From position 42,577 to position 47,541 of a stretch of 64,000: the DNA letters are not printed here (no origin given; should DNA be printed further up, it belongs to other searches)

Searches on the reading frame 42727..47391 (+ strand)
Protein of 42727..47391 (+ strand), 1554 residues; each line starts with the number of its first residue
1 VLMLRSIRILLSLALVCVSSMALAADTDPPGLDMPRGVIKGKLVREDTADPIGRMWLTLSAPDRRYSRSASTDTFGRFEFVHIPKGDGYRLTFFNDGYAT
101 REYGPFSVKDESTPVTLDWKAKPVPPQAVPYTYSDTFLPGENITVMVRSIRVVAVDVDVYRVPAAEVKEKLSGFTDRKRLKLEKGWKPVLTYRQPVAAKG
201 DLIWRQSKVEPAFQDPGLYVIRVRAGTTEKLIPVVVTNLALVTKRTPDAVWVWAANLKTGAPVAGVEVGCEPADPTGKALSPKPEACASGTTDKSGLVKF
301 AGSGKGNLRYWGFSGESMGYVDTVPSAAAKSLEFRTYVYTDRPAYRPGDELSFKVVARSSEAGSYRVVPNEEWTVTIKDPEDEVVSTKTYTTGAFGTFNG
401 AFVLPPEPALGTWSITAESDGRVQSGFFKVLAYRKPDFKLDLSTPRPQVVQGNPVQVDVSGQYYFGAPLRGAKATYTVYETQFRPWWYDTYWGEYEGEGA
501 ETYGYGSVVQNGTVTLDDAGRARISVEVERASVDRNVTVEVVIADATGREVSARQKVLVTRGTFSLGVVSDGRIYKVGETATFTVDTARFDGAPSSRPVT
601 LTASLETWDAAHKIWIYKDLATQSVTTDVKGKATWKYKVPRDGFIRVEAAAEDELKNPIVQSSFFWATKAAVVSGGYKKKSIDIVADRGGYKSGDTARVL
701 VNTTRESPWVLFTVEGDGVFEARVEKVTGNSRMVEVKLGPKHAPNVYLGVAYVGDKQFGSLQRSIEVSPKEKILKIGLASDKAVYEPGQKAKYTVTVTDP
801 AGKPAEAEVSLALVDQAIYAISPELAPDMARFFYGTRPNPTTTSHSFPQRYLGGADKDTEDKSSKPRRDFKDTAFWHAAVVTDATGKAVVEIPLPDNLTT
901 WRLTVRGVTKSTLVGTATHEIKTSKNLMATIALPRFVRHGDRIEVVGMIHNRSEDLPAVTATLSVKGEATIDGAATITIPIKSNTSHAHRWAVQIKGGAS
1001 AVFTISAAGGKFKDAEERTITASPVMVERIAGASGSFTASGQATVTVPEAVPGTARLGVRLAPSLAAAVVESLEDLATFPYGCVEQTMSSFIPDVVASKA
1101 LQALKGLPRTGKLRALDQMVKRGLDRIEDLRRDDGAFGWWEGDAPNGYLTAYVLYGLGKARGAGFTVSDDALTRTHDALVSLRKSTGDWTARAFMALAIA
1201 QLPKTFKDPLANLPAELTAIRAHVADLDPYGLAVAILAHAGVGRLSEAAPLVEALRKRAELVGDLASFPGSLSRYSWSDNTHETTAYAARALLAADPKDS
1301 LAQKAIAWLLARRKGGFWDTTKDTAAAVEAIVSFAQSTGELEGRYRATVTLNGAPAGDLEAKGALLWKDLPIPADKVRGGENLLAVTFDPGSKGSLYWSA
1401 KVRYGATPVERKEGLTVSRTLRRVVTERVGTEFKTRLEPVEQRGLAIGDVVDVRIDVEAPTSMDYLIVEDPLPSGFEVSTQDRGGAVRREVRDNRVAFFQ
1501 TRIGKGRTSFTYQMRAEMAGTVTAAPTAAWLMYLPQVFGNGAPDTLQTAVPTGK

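Call 32: search_protein_families(library=pfam, proteins=[window:42727-47391:+], max_evalue=0.001)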
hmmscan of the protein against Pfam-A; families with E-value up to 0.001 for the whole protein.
window:42727-47391:+ (1554 aa): 8 families
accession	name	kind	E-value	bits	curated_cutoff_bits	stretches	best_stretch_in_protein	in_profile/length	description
PF01835.25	MG2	-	1.3e-26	93.2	32.8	1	336-430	2-96/96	MG2 domain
PF07703.20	A2M_BRD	-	1.7e-21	77.4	22.7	1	682-820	1-139/140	Alpha-2-macroglobulin bait region domain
PF07678.20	TED_complement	-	1.4e-19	70.7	22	1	1068-1191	14-135/312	A-macroglobulin TED domain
PF00207.28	A2M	-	2.1e-19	69.6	21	1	873-957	1-86/92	Alpha-2-macroglobulin family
PF17973.7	bMG10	-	5.9e-18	65.7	26.2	1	1414-1536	1-131/131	Bacterial Alpha-2-macroglobulin MG10 domain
PF17972.7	bMG5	-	2.7e-09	37.9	26.5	1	439-556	4-122/127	Bacterial Alpha-2-macroglobulin MG5 domain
PF11974.14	bMG3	-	1.5e-08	35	34.9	1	236-303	1-59/103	Bacterial alpha-2-macroglobulin MG3 domain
PF13620.12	CarboxypepD_reg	-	7.1e-06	26.7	32.3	1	39-113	2-74/82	Carboxypeptidase regulatory-like domain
